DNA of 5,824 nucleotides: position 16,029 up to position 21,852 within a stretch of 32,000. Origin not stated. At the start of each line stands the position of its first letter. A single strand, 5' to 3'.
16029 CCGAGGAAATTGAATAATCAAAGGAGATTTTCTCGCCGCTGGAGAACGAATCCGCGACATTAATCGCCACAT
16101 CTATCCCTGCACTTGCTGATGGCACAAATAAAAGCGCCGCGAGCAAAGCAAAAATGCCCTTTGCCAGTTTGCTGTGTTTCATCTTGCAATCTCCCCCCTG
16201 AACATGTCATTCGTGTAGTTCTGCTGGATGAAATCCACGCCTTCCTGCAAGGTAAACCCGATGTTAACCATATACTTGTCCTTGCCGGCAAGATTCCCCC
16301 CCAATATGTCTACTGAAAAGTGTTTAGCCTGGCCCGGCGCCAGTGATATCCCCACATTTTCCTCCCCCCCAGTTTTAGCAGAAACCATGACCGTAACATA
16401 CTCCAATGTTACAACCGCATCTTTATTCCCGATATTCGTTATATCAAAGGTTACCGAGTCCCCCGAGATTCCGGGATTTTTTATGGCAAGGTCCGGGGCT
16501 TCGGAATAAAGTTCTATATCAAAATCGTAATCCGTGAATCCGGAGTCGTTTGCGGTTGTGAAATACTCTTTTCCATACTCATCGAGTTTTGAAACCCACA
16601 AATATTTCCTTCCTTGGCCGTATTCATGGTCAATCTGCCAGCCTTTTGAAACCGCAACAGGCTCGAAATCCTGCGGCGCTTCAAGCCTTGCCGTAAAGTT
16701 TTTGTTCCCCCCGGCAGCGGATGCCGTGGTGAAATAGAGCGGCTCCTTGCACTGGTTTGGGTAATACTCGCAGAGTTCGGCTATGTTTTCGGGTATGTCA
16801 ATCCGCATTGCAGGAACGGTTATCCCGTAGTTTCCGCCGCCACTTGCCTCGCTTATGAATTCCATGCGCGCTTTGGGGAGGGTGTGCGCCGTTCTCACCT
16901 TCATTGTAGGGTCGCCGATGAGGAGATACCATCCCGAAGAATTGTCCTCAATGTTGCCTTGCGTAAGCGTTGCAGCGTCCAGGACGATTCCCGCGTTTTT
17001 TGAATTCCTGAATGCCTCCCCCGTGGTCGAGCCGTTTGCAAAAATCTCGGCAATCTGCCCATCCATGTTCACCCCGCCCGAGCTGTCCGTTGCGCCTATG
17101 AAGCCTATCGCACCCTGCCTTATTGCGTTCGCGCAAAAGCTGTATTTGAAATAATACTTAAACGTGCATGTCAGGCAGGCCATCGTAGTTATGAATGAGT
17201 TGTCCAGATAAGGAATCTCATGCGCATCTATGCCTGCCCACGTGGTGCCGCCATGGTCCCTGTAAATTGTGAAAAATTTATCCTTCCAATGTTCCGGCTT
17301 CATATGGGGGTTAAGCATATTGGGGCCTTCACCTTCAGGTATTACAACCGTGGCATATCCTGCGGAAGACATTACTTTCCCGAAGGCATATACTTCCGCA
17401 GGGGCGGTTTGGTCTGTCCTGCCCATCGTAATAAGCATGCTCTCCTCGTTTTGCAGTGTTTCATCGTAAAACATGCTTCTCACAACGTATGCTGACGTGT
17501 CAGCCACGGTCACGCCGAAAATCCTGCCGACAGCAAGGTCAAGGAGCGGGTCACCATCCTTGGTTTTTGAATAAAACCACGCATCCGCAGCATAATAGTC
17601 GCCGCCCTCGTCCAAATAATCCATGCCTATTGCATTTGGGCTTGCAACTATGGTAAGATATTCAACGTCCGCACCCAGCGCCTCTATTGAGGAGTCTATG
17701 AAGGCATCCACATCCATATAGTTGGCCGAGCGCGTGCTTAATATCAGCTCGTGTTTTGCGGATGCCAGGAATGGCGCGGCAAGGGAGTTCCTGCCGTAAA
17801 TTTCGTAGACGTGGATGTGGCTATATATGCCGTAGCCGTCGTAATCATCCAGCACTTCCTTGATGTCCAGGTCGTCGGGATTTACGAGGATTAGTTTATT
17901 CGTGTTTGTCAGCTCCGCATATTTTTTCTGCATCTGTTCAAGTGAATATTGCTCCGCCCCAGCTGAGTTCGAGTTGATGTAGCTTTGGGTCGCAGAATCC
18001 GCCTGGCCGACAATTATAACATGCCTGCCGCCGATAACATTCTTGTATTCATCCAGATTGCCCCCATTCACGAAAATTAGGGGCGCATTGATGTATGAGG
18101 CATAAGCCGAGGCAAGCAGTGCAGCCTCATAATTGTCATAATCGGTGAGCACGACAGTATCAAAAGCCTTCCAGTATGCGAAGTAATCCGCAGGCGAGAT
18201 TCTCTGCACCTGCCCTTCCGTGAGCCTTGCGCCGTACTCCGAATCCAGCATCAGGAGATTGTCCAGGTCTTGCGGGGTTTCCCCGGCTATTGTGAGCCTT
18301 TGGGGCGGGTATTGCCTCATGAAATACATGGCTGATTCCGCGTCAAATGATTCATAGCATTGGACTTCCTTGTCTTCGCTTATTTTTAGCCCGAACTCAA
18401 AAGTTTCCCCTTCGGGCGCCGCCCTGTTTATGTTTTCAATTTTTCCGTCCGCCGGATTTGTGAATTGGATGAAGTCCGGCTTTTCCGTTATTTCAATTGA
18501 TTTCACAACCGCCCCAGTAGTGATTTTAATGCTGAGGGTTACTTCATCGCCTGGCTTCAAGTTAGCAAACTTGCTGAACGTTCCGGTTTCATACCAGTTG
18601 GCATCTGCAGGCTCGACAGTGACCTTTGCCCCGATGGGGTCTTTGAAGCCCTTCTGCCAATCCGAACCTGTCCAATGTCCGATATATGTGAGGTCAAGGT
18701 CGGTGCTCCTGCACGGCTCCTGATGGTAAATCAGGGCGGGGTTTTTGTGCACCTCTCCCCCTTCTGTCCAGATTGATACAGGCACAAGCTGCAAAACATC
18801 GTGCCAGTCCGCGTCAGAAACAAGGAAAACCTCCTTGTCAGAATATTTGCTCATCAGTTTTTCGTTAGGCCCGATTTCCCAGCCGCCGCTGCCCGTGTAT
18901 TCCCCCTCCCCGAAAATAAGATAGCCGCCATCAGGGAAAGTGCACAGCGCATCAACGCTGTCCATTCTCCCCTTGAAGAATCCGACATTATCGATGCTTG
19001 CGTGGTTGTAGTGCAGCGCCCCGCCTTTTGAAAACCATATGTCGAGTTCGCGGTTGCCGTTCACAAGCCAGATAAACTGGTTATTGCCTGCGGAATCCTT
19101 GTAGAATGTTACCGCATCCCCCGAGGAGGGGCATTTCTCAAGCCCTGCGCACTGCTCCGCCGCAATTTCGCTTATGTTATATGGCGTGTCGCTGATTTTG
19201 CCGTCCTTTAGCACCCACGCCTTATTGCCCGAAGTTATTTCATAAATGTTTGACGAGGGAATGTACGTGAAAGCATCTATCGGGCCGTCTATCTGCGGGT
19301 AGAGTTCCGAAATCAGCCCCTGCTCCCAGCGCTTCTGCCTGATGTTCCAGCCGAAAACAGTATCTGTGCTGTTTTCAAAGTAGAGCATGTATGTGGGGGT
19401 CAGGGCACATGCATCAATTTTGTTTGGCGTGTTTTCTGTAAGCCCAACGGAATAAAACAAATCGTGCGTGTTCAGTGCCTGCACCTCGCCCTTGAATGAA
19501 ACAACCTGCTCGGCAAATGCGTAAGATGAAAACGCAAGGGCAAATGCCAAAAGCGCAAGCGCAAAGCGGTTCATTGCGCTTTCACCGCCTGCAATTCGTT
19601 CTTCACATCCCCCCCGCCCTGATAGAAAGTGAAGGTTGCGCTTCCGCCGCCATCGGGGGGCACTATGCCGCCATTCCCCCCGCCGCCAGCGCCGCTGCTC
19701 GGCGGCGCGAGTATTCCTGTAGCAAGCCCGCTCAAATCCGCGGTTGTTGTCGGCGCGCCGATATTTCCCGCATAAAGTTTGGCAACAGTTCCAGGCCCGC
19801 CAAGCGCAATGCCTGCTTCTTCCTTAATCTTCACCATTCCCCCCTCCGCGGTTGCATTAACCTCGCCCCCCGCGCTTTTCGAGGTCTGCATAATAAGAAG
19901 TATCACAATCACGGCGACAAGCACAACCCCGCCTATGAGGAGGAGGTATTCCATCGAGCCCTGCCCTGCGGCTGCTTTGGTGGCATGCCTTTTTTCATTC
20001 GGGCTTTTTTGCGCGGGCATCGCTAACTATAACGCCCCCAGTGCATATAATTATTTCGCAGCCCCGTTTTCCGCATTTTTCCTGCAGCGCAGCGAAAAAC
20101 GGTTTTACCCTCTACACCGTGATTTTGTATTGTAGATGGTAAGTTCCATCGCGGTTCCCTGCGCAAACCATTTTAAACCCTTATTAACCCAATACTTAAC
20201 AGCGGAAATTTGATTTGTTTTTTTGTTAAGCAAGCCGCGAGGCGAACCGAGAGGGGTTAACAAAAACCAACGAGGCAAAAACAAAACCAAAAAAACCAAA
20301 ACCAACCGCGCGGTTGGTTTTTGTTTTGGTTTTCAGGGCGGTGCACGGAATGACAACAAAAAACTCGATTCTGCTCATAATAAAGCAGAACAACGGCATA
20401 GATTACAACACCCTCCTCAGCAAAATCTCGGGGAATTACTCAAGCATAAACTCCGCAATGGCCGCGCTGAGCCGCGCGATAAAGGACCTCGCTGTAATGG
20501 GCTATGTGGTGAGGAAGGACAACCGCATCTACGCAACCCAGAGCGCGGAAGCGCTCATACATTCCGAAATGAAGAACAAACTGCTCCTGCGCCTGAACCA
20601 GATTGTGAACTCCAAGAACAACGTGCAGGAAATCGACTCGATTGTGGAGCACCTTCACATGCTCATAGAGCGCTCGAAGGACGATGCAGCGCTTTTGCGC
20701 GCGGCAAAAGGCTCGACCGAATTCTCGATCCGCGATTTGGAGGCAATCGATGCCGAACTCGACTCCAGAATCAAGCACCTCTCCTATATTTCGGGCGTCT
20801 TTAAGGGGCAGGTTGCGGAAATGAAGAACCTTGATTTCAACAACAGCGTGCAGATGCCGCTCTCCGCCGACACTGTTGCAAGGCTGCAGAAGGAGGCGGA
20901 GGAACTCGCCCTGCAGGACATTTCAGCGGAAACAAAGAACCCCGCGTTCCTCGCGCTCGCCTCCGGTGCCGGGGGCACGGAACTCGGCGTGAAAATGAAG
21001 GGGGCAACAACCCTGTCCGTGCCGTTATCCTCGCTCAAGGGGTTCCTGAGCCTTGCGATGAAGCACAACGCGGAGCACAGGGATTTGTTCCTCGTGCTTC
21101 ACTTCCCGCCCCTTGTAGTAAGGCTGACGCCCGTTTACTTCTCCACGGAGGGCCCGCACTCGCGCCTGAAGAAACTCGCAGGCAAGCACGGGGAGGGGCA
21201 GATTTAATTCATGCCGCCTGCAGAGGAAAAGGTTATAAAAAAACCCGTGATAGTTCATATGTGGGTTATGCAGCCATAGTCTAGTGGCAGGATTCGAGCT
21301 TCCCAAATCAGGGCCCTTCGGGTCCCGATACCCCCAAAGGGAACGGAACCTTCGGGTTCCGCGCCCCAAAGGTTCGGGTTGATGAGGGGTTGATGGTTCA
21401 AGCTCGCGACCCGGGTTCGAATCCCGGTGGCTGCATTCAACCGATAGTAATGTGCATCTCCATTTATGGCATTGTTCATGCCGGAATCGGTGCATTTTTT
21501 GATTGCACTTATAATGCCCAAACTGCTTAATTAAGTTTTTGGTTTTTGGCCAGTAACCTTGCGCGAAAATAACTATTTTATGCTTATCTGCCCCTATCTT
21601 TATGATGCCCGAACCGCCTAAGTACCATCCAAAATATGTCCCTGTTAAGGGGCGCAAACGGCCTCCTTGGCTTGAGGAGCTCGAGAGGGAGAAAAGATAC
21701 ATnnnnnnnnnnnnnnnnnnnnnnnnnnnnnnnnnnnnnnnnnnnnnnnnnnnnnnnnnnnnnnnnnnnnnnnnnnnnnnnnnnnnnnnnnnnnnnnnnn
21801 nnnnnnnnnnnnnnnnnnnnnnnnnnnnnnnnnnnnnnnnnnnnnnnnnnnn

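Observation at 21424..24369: AT-richer ~2.9 kb islet bounded by a direct repeat of the tRNA-Gly 3' end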

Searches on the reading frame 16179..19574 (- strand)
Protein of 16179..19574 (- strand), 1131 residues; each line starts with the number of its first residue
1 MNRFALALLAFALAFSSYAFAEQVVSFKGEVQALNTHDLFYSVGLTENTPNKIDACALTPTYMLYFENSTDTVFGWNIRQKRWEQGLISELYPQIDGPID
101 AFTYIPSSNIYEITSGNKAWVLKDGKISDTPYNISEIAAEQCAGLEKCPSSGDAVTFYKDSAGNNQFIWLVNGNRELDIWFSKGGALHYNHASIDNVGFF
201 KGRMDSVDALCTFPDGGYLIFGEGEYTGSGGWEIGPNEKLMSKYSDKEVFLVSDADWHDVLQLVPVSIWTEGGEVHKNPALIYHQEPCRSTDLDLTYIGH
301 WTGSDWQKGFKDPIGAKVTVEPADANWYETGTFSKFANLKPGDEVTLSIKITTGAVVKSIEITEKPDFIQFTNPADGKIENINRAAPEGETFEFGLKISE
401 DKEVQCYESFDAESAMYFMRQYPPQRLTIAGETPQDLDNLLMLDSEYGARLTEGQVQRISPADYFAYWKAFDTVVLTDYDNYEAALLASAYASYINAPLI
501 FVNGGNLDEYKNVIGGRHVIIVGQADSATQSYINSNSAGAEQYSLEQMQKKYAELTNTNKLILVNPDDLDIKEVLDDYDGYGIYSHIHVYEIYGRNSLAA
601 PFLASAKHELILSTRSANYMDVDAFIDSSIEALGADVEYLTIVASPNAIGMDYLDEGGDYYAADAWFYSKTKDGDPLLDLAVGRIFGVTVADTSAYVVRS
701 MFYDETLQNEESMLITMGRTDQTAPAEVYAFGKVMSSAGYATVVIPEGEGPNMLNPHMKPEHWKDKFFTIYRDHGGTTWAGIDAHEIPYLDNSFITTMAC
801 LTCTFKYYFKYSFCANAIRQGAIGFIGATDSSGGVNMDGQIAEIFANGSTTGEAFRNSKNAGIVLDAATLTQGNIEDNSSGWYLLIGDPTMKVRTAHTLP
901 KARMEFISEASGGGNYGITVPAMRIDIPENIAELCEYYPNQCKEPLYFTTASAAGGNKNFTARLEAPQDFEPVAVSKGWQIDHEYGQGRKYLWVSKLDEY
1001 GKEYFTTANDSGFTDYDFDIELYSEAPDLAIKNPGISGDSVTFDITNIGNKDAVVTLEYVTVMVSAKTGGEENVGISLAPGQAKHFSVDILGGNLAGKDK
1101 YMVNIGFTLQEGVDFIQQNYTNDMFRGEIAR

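Call 67: search_protein_families(library=pfam, proteins=[window:16179-19574:-], max_evalue=0.001)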
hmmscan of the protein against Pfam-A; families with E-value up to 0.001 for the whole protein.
window:16179-19574:- (1131 aa): 1 family
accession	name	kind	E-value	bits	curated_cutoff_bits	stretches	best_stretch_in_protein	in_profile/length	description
PF01364.23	Peptidase_C25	-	7.7e-15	55.4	23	1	655-893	98-374/374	Peptidase family C25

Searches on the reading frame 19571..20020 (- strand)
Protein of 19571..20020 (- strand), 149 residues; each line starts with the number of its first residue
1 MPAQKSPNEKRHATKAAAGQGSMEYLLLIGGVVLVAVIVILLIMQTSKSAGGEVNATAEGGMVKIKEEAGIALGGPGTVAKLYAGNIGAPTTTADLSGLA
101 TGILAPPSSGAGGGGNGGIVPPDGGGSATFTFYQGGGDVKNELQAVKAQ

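Call 7: search_protein_families(library=pfam, proteins=[window:19571-20020:-], max_evalue=0.1)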
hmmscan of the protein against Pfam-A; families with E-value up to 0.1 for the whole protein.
window:19571-20020:- (149 aa): 1 family
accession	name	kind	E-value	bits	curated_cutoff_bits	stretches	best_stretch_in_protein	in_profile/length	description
PF04021.17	Class_IIIsignal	-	5.2e-06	26.7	23.7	1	19-40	3-24/27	Class III signal peptide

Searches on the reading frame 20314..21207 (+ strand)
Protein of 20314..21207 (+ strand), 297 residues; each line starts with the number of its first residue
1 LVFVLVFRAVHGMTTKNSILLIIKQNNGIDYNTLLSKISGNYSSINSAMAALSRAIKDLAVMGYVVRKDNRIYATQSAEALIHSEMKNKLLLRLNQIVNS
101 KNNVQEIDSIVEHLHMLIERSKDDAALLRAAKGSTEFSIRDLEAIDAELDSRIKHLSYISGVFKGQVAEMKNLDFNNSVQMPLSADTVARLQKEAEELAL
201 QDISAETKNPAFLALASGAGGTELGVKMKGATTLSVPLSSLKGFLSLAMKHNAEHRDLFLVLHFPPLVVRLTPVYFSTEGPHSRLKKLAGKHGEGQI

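Call 7: search_protein_families(library=pfam, proteins=[window:20314-21207:+], max_evalue=0.1)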
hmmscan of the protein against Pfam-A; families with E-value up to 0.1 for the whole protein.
window:20314-21207:+ (297 aa): 2 families
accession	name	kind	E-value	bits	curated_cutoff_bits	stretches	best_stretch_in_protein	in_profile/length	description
PF05020.20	zf-NPL4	-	0.047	14.2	25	1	105-184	4-83/145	NPL4 family, putative zinc binding region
PF10280.14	Med11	-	0.081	13.8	26.9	0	112-197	23-112/120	Mediator complex protein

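Call 8: search_protein_families(library=phrogs, proteins=[window:20314-21207:+], max_evalue=0.1)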
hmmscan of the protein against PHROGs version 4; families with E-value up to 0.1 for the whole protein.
window:20314-21207:+ (297 aa): 1 family
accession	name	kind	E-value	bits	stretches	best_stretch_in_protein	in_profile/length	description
phrog_116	-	other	0.0054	16.1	1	13-231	21-229/779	DNA methyltransferase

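Call 24: search_protein_families(library=ncbifam, proteins=[window:20314-21207:+], max_evalue=0.1)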
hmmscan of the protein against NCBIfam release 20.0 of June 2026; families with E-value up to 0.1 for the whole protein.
window:20314-21207:+ (297 aa): 0 families

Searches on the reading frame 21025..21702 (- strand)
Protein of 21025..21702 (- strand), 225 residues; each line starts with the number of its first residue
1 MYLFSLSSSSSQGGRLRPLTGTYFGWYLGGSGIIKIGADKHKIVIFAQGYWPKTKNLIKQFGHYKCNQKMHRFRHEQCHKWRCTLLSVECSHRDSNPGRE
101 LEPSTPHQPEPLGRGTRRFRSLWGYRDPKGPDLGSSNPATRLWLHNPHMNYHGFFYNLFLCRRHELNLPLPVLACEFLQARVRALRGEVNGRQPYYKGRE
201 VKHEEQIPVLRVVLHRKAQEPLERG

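Call 100: search_protein_families(library=pfam, proteins=[window:21025-21702:-], max_evalue=1)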
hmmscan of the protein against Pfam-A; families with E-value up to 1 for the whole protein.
window:21025-21702:- (225 aa): 0 families
